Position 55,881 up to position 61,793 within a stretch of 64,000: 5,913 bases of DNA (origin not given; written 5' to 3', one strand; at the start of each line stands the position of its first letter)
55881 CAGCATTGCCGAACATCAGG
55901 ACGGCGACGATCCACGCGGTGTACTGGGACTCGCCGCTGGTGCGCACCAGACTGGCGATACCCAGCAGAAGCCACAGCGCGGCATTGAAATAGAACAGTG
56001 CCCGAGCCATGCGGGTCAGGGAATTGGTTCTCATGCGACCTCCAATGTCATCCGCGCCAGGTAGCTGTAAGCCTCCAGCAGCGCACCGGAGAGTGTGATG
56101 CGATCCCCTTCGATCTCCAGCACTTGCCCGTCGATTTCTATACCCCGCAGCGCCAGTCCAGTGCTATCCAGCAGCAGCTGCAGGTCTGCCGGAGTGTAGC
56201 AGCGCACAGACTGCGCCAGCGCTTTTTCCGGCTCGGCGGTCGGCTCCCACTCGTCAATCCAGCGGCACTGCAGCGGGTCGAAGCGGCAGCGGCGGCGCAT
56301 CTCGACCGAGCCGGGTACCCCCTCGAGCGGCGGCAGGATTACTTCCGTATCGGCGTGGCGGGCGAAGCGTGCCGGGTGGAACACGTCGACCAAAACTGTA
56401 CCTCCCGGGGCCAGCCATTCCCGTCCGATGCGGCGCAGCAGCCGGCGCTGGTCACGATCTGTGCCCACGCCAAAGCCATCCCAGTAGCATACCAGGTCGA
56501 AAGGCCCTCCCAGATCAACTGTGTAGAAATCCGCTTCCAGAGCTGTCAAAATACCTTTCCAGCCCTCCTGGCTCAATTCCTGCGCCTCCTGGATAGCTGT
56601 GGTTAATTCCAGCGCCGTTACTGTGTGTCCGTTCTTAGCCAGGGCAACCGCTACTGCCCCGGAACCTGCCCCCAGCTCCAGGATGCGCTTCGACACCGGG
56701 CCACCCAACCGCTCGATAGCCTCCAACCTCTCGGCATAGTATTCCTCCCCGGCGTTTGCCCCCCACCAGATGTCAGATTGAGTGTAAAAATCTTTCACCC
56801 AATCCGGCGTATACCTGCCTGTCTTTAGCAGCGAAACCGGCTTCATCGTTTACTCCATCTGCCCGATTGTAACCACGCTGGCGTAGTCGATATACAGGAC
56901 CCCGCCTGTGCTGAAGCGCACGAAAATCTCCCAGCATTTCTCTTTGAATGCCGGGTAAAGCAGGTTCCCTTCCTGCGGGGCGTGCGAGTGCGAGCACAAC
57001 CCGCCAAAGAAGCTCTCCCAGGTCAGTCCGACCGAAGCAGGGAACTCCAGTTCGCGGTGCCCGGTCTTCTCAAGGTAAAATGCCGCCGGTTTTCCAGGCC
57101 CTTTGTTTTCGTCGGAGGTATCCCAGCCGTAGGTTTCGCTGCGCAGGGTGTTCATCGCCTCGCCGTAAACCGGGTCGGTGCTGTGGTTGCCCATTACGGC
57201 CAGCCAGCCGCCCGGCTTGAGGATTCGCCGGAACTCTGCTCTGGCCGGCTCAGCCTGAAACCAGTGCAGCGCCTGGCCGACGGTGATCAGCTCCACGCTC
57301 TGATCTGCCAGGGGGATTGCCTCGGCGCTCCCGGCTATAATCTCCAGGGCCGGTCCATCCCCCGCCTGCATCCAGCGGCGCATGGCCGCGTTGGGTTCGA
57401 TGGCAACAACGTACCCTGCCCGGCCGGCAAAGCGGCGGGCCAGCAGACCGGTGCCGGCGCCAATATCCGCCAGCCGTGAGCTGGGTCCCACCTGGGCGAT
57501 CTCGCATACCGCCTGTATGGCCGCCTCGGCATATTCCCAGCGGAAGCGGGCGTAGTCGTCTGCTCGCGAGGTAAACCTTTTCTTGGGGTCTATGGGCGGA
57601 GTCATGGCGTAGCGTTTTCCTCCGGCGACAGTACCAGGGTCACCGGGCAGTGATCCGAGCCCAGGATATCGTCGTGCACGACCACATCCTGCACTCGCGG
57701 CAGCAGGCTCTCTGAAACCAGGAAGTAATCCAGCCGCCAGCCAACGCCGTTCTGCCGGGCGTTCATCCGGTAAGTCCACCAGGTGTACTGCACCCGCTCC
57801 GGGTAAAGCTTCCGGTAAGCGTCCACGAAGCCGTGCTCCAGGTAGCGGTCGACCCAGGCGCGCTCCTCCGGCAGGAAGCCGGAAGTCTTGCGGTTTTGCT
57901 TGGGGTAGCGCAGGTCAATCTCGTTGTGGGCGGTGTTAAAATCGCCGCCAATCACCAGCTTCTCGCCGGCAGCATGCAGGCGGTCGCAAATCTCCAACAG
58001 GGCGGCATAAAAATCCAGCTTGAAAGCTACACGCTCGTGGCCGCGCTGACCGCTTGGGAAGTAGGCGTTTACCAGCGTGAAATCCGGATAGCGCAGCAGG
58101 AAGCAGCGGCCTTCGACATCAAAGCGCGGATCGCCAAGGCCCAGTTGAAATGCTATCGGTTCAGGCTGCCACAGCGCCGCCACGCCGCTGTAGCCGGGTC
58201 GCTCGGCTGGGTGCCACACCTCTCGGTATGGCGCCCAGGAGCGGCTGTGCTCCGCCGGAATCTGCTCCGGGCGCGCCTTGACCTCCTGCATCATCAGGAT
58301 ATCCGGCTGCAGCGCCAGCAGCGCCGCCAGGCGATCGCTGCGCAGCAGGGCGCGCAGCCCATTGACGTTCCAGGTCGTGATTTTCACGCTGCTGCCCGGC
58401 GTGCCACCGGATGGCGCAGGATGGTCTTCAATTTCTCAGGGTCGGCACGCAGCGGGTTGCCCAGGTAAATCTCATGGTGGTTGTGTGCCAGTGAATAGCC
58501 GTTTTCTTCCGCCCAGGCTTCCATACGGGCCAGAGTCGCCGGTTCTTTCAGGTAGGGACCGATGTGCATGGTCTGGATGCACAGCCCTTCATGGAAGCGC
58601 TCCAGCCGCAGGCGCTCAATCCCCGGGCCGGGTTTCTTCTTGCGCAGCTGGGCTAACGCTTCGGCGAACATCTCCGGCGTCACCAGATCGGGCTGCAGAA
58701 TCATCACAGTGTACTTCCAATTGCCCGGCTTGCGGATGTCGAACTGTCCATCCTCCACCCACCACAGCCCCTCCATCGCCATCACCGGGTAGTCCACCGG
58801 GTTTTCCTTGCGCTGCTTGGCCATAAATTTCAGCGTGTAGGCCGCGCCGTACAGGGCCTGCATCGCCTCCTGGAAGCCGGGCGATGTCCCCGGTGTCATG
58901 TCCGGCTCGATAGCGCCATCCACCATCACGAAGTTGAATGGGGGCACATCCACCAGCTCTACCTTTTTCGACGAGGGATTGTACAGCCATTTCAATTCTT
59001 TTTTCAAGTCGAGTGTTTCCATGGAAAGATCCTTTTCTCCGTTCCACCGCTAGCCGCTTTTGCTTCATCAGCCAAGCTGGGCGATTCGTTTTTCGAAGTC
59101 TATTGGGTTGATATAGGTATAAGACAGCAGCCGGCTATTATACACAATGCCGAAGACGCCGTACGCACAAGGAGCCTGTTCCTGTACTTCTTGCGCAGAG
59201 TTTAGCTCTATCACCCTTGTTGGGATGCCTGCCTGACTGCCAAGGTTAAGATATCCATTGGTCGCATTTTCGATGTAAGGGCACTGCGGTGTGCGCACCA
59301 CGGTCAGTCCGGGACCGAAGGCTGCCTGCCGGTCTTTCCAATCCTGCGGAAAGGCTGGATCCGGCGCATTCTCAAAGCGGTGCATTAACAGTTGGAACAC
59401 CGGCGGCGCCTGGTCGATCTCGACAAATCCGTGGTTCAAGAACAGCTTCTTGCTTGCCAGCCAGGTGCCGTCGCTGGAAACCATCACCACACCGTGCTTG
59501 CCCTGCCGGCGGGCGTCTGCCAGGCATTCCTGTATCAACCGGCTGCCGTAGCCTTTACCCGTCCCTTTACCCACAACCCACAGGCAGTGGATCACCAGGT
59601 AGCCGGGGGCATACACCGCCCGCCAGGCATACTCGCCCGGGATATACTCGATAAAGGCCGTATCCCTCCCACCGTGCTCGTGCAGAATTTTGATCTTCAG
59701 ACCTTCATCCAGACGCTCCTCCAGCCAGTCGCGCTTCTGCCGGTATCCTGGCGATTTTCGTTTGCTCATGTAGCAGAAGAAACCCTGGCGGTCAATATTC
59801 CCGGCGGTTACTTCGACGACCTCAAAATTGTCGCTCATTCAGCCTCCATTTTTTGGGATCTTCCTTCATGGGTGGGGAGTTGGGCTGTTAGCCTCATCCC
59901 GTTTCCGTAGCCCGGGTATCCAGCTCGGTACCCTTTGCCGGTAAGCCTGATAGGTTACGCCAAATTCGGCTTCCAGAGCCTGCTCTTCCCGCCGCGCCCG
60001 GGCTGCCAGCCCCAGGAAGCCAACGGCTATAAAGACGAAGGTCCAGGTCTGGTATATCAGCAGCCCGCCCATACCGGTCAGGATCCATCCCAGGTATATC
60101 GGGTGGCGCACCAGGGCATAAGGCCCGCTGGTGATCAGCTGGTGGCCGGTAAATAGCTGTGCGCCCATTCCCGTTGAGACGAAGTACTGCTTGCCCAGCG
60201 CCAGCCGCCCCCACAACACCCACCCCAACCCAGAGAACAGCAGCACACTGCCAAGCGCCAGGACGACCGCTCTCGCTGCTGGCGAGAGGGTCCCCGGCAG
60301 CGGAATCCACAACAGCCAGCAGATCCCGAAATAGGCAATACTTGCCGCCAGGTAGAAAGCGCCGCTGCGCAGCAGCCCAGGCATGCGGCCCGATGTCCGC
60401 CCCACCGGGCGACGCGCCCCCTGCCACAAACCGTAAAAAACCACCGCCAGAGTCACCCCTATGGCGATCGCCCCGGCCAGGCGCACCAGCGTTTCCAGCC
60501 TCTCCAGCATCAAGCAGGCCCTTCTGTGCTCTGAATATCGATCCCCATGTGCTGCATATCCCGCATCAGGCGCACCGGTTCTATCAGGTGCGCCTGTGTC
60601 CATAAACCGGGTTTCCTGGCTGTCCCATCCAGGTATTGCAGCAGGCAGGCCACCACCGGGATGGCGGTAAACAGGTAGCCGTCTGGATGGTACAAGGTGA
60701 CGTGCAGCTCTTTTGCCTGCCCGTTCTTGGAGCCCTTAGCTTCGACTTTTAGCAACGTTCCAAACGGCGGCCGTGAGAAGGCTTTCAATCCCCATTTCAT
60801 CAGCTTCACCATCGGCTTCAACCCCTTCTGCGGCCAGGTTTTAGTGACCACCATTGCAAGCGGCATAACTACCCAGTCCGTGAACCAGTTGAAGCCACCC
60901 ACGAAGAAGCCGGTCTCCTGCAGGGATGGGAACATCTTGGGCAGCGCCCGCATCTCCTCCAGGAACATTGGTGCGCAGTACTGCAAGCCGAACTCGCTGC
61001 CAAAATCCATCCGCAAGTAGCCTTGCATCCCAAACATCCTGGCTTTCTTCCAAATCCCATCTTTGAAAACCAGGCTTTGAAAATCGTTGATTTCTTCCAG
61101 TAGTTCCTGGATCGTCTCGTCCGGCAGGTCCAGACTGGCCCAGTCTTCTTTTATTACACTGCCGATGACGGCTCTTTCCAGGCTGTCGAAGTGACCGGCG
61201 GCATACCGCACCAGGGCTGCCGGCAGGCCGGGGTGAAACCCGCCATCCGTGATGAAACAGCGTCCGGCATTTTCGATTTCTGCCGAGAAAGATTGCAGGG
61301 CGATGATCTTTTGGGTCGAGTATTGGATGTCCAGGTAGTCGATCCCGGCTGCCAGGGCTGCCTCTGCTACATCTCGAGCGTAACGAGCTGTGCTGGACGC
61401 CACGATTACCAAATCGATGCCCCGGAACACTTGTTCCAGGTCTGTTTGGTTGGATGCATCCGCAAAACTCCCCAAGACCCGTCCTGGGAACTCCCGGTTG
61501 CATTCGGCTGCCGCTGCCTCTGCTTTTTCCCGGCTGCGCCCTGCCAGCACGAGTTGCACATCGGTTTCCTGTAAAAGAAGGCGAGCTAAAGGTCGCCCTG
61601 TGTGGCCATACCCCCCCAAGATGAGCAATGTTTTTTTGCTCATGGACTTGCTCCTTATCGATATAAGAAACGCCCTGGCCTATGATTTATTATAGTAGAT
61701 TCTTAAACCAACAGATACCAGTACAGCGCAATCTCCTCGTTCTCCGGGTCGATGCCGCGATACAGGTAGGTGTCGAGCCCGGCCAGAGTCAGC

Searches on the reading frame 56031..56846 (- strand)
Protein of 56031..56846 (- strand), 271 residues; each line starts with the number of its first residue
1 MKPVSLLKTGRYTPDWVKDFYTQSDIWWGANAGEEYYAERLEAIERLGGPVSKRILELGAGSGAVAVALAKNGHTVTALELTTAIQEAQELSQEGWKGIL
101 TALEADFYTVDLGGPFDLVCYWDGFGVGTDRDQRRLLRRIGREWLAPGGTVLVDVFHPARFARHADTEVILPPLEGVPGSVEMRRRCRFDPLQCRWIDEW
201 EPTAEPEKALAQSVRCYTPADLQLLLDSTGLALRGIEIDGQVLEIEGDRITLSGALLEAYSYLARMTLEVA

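Call 7: search_protein_families(library=pfam, proteins=[window:56031-56846:-], max_evalue=0.001)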
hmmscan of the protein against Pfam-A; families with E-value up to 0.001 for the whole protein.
window:56031-56846:- (271 aa): 4 families
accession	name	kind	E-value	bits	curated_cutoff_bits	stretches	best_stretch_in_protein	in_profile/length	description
PF13489.12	Methyltransf_23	-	1.2e-10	41.8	27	1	42-233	11-161/164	Methyltransferase domain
PF13649.12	Methyltransf_25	-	1.4e-08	35.7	27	1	55-149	1-97/97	Methyltransferase domain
PF08241.18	Methyltransf_11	-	7.4e-06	27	21.2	1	56-152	1-94/95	Methyltransferase domain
PF08242.18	Methyltransf_12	-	0.00012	23.1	30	1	56-150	1-97/98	Methyltransferase domain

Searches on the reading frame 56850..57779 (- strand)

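Call 7: search_protein_families(library=pfam, proteins=[window:56850-57779:-], max_evalue=0.001)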
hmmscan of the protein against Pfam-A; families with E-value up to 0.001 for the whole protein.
window:56850-57779:- (309 aa): 5 families
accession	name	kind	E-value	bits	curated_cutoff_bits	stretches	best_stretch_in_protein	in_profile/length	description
PF08241.18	Methyltransf_11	-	6.1e-17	62.5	21.2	1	105-194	2-94/95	Methyltransferase domain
PF13649.12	Methyltransf_25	-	5.6e-13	49.8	27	1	105-191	3-97/97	Methyltransferase domain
PF08242.18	Methyltransf_12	-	6.9e-06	27.1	30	1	105-193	2-98/98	Methyltransferase domain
PF01209.24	Ubie_methyltran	-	2.5e-05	24.2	20.1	1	94-197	42-153/233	ubiE/COQ5 methyltransferase family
PF13489.12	Methyltransf_23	-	0.00019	21.6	27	1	98-196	21-117/164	Methyltransferase domain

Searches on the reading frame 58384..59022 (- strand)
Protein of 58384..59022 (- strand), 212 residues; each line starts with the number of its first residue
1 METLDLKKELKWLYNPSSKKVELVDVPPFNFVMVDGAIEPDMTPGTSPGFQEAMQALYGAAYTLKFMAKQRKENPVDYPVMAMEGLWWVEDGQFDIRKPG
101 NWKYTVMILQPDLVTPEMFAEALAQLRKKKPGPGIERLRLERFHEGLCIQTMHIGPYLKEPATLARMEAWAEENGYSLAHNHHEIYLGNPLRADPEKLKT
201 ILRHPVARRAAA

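Call 7: search_protein_families(library=pfam, proteins=[window:58384-59022:-], max_evalue=0.001)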
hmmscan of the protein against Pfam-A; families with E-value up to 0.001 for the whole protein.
window:58384-59022:- (212 aa): 1 family
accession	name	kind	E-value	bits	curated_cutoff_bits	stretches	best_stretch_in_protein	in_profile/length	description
PF06445.20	GyrI-like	-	1.6e-12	48.4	26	1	20-203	2-151/155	GyrI-like small molecule binding domain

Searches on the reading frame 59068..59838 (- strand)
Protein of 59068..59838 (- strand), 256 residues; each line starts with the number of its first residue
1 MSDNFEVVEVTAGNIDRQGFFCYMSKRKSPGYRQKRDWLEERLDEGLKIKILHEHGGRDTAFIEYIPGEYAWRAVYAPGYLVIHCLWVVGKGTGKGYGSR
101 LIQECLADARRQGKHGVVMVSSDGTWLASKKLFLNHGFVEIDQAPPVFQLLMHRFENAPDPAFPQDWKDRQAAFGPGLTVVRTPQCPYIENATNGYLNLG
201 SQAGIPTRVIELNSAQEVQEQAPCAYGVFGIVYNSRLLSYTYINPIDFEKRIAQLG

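Call 7: search_protein_families(library=pfam, proteins=[window:59068-59838:-], max_evalue=0.001)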
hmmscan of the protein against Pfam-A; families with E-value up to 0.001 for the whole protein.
window:59068-59838:- (256 aa): 3 families
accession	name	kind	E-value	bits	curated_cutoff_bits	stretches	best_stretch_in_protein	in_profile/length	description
PF00583.31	Acetyltransf_1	-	5.6e-06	27.1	20.7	1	32-138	21-116/116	Acetyltransferase (GNAT) family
PF14542.12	Acetyltransf_CG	-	0.0002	21.9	30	0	59-115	11-59/80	GCN5-related N-acetyl-transferase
PF13508.13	Acetyltransf_7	-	0.00024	21.9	27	1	73-140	28-84/84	Acetyltransferase (GNAT) domain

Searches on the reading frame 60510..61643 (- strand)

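Call 7: search_protein_families(library=pfam, proteins=[window:60510-61643:-], max_evalue=0.001)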
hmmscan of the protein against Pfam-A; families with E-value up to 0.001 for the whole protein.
window:60510-61643:- (377 aa): 4 families
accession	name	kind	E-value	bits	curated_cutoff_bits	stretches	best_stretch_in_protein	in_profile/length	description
PF03435.24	Sacchrp_dh_NADP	-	2.9e-15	57.2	25.1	1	7-112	2-113/129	Saccharopine dehydrogenase NADP binding domain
PF13460.12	NAD_binding_10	-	8.2e-07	29.5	27.2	1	10-101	1-90/184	NAD(P)H-binding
PF01118.30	Semialdhyde_dh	-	2.6e-05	25.1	26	1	7-105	3-95/121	Semialdehyde dehydrogenase, NAD binding domain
PF08659.16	KR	-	4.3e-05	24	22.6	1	5-74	2-73/180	KR domain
